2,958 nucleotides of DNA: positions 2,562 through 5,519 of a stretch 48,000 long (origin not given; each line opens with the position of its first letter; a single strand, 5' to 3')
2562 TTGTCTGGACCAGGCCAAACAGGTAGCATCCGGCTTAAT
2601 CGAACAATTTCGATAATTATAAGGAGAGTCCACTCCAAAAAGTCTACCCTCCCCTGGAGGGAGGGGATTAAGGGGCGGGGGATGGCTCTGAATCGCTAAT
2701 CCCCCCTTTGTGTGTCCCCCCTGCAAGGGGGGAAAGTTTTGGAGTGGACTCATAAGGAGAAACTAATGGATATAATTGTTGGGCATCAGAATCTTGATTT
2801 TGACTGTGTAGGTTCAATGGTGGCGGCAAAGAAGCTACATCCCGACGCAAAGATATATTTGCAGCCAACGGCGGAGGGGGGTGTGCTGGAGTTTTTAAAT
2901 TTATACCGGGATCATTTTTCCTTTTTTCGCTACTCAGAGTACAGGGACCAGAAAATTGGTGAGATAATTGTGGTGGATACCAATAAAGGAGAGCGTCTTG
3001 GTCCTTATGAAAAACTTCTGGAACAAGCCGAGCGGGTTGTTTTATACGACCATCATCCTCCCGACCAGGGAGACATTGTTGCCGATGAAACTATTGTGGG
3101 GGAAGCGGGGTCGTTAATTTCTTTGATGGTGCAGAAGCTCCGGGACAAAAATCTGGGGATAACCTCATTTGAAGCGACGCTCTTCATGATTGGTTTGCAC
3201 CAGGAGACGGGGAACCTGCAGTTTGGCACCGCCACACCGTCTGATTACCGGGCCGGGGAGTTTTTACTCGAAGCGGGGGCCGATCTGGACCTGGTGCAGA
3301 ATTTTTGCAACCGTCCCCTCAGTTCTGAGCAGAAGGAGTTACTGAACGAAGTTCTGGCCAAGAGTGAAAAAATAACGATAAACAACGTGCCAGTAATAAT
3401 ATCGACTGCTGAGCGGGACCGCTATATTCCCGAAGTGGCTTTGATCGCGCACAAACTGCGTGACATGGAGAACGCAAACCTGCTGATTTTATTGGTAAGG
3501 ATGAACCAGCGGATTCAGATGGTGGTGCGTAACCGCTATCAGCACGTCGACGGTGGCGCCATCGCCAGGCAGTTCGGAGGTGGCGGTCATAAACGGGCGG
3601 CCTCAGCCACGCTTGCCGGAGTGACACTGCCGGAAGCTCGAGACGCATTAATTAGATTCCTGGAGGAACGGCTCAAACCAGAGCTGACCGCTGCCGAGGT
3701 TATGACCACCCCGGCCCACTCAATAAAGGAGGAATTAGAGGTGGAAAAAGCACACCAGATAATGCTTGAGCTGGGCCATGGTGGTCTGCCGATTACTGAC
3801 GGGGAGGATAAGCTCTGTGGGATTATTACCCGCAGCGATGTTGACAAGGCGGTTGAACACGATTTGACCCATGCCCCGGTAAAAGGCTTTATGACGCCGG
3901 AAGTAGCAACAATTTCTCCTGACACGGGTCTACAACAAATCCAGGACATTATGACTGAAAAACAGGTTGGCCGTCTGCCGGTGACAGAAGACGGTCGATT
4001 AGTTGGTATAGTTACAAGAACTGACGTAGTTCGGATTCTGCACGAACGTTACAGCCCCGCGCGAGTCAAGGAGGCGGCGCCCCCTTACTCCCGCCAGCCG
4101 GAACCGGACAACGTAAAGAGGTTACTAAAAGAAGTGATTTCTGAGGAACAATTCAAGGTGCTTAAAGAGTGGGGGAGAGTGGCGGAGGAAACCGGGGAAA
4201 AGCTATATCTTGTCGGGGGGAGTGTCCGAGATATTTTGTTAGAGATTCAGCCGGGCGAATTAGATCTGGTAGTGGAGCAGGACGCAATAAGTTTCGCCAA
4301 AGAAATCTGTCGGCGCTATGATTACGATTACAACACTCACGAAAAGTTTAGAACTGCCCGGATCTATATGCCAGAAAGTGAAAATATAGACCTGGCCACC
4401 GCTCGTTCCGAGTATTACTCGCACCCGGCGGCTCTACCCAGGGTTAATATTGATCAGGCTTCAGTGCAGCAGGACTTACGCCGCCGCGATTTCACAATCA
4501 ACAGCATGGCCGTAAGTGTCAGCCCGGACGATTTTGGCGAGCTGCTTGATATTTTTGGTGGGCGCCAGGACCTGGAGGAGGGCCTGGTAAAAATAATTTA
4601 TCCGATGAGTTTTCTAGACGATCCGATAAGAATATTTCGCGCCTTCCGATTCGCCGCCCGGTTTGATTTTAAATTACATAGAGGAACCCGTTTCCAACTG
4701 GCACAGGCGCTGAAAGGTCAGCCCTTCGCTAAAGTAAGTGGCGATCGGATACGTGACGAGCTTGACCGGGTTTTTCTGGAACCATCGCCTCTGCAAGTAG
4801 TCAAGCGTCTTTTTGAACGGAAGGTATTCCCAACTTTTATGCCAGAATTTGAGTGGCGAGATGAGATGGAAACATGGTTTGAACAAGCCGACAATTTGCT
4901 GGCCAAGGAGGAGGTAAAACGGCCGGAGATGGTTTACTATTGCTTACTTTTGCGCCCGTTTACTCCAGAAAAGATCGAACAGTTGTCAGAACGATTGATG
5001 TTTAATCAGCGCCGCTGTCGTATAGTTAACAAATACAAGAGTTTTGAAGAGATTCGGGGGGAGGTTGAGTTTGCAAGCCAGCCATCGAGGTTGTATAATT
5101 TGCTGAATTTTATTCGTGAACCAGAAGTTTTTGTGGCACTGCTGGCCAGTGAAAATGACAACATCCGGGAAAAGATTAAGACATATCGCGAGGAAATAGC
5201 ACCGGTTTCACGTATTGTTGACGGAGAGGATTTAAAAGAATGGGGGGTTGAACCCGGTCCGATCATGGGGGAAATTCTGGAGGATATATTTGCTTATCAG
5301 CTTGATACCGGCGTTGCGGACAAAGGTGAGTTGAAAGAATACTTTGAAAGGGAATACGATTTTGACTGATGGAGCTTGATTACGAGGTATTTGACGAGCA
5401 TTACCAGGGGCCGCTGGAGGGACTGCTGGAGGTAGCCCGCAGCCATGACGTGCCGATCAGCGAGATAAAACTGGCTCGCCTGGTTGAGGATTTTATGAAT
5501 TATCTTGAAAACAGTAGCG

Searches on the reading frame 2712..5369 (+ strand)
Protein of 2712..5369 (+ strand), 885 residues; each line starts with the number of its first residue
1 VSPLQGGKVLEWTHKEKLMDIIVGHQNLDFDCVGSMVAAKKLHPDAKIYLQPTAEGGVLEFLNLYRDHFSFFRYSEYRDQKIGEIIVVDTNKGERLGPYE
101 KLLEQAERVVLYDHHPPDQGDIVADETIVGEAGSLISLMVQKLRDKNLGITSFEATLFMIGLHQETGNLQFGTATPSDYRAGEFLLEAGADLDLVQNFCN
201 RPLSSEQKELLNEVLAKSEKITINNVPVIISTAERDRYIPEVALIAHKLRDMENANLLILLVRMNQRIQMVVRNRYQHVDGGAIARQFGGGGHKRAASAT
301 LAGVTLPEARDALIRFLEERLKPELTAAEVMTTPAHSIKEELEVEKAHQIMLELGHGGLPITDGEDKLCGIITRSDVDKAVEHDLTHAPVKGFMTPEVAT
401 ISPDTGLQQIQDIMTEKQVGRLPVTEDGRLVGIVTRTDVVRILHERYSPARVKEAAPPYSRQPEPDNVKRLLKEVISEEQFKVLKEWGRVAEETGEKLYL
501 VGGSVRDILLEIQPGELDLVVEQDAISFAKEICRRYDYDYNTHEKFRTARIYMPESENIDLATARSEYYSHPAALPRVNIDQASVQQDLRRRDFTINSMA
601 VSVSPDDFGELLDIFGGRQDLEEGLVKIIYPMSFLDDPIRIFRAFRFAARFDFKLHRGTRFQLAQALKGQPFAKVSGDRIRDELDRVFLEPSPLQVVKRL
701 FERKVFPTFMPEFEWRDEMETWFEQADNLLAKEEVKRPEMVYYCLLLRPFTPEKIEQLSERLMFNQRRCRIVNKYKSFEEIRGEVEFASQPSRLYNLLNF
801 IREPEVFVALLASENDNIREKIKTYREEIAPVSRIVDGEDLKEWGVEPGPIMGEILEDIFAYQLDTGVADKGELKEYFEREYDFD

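Call 41: search_protein_families(library=pfam, proteins=[window:2712-5369:+], max_evalue=0.00001)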
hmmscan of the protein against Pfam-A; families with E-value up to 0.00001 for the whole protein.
window:2712-5369:+ (885 aa): 5 families
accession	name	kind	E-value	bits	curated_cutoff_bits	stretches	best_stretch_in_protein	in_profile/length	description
PF00571.33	CBS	-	8.5e-30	103.3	24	2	390-444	1-56/57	CBS domain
PF01743.26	PolyA_pol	-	1.6e-27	96.8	23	1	498-626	1-125/126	Poly A polymerase head domain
PF01368.27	DHH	-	9.5e-09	36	28.1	1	21-161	3-124/125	DHH family, N-terminal domain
PF02272.25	DHHA1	-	1.6e-06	28.9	25.9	1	241-320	17-99/102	DHHA1 domain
PF12627.12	PolyA_pol_RNAbd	-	1.8e-06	28.1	22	1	673-713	20-60/64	Probable RNA and SrmB- binding site of polymerase A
